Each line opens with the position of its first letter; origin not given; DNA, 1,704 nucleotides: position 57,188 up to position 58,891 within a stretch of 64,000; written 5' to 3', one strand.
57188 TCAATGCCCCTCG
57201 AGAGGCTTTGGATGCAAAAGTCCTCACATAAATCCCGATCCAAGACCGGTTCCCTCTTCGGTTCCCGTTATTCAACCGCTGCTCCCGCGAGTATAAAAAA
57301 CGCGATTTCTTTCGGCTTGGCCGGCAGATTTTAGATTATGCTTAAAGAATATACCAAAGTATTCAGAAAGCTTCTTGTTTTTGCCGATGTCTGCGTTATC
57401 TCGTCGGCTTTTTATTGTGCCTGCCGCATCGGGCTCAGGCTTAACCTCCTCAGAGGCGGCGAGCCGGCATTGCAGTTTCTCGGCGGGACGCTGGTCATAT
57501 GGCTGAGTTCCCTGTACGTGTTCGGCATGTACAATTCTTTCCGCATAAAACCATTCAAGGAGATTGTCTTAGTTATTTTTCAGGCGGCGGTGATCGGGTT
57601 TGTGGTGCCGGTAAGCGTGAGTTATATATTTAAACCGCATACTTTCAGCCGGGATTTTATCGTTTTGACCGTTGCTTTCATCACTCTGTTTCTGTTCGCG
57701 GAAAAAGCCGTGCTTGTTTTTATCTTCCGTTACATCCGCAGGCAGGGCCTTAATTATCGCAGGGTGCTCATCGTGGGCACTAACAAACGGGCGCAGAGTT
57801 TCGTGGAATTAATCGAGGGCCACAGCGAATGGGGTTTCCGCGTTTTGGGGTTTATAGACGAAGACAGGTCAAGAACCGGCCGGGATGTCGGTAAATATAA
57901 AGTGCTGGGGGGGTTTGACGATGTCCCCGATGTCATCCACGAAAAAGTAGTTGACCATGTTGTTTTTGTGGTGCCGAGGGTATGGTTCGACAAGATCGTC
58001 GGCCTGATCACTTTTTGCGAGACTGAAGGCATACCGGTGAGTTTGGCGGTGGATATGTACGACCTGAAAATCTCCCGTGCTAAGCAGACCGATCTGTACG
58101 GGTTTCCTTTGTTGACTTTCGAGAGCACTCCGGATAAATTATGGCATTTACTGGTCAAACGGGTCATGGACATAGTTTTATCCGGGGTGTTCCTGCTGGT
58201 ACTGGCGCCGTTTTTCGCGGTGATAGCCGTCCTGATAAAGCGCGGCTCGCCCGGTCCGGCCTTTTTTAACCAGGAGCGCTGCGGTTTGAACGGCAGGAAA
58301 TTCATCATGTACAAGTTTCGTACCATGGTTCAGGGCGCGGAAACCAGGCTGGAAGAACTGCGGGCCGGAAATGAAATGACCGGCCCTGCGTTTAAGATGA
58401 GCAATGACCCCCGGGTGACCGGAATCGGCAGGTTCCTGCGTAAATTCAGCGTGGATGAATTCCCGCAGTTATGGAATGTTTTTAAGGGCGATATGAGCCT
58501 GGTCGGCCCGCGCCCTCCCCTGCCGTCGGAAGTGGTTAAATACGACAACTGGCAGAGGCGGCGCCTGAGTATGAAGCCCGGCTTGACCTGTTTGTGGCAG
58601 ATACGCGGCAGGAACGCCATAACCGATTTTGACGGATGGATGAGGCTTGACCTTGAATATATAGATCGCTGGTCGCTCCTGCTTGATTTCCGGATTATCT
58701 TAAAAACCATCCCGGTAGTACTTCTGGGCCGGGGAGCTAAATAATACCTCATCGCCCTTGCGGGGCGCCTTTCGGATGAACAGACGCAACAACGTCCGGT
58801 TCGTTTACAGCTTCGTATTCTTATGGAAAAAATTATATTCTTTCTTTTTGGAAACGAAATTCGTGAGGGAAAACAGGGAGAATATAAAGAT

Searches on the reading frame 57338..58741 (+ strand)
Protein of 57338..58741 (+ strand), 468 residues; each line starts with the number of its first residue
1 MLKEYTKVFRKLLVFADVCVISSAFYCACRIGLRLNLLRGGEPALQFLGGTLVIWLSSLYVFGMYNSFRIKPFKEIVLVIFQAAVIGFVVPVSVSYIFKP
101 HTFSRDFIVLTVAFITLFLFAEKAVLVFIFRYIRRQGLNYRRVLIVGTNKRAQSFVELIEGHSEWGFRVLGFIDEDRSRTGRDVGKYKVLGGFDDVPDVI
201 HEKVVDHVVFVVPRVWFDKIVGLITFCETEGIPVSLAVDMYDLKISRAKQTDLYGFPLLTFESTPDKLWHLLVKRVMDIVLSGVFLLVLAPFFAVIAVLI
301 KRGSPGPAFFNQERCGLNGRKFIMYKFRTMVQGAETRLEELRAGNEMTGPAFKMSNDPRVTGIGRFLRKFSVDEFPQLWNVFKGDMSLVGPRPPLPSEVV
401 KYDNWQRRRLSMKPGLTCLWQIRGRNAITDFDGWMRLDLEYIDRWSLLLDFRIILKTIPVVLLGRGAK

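Call 39: search_protein_families(library=pfam, proteins=[window:57338-58741:+], max_evalue=0.00001)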
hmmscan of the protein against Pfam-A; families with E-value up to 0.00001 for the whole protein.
window:57338-58741:+ (468 aa): 2 families
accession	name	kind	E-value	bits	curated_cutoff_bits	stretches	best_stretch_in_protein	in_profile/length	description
PF02397.22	Bac_transf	-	1.4e-67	227.2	27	1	274-462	1-178/179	Bacterial sugar transferase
PF13727.12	CoA_binding_3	-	3.1e-18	66.8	25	1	62-235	3-172/175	CoA-binding domain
